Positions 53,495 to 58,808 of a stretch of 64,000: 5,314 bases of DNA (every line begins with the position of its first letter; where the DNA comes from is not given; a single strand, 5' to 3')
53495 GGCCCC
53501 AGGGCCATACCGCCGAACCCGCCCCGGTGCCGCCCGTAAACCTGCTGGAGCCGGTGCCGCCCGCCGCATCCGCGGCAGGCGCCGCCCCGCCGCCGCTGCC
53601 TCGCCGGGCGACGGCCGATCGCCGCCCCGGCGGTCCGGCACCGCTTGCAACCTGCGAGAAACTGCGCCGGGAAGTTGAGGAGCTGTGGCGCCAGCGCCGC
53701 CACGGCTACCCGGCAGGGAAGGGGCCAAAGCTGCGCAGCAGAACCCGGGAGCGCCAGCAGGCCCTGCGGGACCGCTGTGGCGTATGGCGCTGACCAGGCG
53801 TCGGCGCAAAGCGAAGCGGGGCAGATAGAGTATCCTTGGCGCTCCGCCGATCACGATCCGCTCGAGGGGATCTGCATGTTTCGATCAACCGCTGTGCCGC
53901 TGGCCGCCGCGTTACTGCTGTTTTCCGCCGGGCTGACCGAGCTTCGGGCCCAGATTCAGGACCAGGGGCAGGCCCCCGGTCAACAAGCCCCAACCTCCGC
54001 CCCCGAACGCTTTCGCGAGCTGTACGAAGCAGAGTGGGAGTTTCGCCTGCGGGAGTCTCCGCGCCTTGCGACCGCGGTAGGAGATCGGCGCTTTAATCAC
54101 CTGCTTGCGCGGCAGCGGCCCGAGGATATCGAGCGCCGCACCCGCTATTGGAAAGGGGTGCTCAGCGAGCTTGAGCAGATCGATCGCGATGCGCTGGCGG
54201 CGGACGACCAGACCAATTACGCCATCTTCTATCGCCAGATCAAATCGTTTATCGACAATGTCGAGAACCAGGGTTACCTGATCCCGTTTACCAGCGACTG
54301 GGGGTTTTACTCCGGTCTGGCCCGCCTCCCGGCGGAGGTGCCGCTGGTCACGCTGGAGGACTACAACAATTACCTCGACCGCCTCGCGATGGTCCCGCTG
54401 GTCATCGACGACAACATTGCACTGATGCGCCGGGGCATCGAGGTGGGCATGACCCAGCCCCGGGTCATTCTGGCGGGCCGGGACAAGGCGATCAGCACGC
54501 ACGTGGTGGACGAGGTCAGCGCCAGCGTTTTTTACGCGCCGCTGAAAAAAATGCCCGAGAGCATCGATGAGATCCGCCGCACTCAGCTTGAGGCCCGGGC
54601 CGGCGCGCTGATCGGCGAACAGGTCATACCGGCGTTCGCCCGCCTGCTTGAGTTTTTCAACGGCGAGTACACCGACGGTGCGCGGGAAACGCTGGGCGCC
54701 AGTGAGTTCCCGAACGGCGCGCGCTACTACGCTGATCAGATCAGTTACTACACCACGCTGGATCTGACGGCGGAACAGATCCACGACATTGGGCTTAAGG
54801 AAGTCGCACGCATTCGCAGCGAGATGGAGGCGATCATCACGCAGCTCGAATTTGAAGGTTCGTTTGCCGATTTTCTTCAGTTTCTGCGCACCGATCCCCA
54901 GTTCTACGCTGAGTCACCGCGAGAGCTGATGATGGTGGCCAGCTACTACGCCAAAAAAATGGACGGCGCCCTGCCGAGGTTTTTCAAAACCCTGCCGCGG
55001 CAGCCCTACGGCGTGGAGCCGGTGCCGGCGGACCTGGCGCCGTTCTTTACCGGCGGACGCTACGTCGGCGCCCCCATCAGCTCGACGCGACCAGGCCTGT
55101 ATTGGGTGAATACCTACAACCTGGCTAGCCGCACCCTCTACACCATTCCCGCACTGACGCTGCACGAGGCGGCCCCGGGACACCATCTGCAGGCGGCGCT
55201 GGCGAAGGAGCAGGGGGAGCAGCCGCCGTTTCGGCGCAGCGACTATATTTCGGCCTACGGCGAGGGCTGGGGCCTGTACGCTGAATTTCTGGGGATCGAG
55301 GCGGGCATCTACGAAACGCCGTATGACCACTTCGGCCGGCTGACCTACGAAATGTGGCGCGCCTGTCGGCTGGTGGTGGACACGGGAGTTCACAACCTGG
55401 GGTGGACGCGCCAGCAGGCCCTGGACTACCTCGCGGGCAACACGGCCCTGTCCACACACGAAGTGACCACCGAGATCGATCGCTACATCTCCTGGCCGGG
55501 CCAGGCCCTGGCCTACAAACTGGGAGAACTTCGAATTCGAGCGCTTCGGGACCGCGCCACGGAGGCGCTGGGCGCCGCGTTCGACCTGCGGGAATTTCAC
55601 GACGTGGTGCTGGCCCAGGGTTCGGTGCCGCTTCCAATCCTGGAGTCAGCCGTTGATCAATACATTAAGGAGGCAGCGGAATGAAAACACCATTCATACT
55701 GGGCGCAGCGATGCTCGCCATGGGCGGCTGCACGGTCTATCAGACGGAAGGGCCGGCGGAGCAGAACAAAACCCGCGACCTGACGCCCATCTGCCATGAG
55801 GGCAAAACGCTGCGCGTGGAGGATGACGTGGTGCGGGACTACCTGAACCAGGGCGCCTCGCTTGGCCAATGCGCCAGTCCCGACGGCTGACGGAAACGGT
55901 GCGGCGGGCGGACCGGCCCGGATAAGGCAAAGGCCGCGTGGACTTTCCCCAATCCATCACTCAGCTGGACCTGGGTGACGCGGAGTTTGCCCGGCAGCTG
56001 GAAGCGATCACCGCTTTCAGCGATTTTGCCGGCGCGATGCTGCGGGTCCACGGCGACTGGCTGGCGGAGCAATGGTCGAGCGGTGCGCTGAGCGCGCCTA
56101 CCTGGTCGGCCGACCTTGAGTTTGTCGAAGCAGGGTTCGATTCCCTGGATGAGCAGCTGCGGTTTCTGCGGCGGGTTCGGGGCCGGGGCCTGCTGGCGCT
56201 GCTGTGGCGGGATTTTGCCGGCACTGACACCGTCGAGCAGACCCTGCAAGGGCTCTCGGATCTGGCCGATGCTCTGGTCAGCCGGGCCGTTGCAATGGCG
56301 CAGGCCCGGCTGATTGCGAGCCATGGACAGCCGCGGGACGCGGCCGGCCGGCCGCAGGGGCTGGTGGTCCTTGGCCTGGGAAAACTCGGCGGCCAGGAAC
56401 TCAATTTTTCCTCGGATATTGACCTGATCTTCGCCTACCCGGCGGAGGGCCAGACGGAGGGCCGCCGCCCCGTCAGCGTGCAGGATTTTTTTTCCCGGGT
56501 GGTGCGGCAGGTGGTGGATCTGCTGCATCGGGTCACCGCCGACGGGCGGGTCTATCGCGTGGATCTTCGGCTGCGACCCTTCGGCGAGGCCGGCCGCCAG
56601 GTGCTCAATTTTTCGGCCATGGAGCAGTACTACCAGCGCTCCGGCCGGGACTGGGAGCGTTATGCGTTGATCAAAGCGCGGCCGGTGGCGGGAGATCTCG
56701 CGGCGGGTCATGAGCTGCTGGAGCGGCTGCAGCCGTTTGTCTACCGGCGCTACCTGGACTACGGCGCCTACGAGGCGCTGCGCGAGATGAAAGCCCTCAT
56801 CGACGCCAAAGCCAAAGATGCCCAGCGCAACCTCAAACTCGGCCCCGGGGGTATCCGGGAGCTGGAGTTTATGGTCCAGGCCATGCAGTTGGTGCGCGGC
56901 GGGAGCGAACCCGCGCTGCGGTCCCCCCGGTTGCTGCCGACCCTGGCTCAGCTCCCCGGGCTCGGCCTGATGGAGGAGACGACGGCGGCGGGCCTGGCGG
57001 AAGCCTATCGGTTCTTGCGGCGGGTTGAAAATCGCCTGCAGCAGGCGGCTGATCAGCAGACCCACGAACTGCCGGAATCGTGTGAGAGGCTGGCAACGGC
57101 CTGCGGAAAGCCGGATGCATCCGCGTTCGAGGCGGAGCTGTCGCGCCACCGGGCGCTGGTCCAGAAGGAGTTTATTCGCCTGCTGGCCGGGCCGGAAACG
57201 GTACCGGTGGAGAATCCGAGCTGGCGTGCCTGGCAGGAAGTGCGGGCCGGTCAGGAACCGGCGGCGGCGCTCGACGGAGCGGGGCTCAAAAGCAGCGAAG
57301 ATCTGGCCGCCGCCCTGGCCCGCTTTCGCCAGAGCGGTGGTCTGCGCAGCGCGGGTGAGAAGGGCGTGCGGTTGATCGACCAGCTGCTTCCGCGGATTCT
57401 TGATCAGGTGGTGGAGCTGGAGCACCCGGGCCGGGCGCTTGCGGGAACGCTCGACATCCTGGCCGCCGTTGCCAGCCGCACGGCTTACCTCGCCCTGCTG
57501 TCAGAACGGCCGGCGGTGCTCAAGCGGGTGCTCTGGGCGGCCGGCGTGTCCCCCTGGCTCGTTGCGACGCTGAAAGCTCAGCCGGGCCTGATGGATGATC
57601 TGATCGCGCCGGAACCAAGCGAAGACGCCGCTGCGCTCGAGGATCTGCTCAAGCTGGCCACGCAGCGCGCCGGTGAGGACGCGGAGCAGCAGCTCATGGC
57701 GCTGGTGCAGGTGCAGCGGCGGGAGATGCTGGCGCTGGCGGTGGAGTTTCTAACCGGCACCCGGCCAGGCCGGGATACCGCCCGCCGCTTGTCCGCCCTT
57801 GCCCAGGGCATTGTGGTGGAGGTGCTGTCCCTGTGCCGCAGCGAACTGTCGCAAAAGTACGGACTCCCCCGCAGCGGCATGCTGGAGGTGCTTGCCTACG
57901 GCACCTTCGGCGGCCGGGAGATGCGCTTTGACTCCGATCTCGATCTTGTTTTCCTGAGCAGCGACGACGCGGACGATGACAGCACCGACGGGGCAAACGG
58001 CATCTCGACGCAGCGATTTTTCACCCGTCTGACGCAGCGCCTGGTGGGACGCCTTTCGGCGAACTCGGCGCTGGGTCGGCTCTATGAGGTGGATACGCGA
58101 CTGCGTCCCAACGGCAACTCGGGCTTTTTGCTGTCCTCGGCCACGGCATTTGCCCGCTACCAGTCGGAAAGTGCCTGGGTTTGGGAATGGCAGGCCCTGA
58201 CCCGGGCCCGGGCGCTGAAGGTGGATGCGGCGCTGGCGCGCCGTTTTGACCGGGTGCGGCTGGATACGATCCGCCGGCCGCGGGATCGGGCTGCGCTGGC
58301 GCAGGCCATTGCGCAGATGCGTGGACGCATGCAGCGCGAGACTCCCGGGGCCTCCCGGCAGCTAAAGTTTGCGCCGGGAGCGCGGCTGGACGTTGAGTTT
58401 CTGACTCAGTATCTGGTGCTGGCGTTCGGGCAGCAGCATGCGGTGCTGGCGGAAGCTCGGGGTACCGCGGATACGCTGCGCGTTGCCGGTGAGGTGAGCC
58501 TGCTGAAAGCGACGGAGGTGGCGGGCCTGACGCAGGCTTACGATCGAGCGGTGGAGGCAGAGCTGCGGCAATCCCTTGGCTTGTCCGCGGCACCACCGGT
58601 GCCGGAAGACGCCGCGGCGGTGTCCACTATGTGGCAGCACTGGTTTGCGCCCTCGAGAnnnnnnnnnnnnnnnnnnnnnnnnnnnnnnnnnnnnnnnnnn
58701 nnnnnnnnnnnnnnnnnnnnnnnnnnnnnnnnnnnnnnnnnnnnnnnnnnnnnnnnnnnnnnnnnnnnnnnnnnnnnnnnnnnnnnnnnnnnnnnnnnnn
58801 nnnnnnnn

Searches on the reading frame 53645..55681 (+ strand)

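Call 16: search_protein_families(library=pfam, proteins=[window:53645-55681:+])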
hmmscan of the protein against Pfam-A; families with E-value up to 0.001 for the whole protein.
window:53645-55681:+ (679 aa): 1 family
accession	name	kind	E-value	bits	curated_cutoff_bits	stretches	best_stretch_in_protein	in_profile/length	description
PF05960.17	DUF885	-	8.2e-163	544.2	32.4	1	139-670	1-532/532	Bacterial protein of unknown function (DUF885)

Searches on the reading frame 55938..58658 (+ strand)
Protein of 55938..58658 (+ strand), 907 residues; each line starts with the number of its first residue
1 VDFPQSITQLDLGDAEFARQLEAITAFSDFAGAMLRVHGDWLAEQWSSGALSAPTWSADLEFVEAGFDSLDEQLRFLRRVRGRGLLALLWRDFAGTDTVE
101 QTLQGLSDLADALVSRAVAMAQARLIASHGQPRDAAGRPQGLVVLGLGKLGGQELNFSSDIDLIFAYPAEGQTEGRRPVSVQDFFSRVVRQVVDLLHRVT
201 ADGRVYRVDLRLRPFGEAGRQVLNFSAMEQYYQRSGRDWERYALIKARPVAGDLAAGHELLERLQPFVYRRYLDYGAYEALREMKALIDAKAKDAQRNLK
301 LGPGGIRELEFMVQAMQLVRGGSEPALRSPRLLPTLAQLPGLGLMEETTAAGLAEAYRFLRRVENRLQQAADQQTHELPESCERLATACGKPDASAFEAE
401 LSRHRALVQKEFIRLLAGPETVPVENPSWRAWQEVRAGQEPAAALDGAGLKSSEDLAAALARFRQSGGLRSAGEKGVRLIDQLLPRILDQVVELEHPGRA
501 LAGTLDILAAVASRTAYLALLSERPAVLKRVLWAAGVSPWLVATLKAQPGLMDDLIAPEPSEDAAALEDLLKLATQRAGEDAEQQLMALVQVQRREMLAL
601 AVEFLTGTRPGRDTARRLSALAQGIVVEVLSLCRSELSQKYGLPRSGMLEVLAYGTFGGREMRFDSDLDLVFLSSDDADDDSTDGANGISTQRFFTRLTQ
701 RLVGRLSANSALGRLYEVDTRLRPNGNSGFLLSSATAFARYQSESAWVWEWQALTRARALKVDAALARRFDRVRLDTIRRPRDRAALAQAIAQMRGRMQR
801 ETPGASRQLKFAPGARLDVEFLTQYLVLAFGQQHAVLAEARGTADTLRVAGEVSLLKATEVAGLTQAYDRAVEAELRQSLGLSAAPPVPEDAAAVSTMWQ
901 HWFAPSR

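Call 10: find_related_loci(query=window:55938-58658:+, collection=genome_contigs, flank=10000)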
Query window:55938-58658:+ (907 aa) in genome_contigs; peptide patterns used: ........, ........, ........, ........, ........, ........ (x = any residue, [..] = any of these).
47 stretches matched a pattern; 13 encode a relative of the query (tblastn E <= 1e-3); 13 distinct loci.
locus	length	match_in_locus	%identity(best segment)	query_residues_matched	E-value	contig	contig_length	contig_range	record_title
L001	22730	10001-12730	47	3-901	0e+0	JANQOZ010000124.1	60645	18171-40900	MAG: Lysobacterales bacterium isolate IP29b_bin.149 k99_3201336, whole genome shotgun sequence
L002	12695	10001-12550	39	22-886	2e-160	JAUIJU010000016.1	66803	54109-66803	MAG: Gammaproteobacteria bacterium isolate Co_bin.328 NODE_3342_length_66803_cov_1.606590, whole genome shotgun sequence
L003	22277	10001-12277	41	28-869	3e-160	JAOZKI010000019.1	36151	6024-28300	MAG: Lysobacterales bacterium isolate GMC10_bin_10 NODE_328_length_36151_cov_8.755319, whole genome shotgun sequence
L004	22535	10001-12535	39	28-886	1e-158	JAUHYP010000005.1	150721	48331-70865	MAG: Gammaproteobacteria bacterium isolate 3_bin.7 NODE_200_length_150721_cov_54.498884, whole genome shotgun sequence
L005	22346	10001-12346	41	26-828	7e-155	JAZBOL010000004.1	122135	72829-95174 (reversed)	MAG: Lysobacterales bacterium isolate bin.665 k117_291425, whole genome shotgun sequence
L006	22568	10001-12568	38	26-906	8e-154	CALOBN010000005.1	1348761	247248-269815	MAG: uncultured Gammaproteobacteria bacterium isolate HOU_bin.0158 genome assembly, contig: contig_6544, whole genome sh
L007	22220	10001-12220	39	77-834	9e-150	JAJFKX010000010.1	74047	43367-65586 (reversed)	MAG: Gammaproteobacteria bacterium isolate OFTM154 OFTM154_9, whole genome shotgun sequence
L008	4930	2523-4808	42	26-840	4e-148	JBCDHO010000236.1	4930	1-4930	MAG: Pseudomonadota bacterium isolate P01_H01_bin.158 k141_2838367_length_4930_cov_11.0006, whole genome shotgun sequenc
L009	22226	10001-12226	39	75-868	1e-139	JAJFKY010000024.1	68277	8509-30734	MAG: Gammaproteobacteria bacterium isolate OFTM396 OFTM396_23, whole genome shotgun sequence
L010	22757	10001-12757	38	9-904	8e-158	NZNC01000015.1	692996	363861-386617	MAG: Haliea sp. isolate EAC94 MHASMcontig_1039759, whole genome shotgun sequence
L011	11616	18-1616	33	72-905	2e-65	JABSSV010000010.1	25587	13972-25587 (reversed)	MAG: Lysobacterales bacterium isolate DT_121 DT-Xanthomonadales-1_scaffold_10, whole genome shotgun sequence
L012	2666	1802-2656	43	68-837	1e-53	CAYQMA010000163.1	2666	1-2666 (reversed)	MAG TPA_asm: uncultured Zetaproteobacteria bacterium isolate SRP162660_co3_47 genome assembly, contig: NODE_23864_length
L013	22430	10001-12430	37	75-903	3e-143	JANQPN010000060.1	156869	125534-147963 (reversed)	MAG: Wenzhouxiangellaceae bacterium isolate IP29b_bin.166 k99_2635872, whole genome shotgun sequence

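Call 16: search_protein_families(library=pfam, proteins=[window:55938-58658:+])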
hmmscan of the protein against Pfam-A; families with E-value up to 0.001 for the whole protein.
window:55938-58658:+ (907 aa): 2 families
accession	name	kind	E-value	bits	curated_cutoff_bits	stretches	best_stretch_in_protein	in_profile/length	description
PF03710.21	GlnE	-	6e-116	386.6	24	2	19-260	2-249/252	Glutamate-ammonia ligase adenylyltransferase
PF08335.16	GlnD_UR_UTase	-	3e-30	105.5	21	1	286-412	15-137/141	GlnD PII-uridylyltransferase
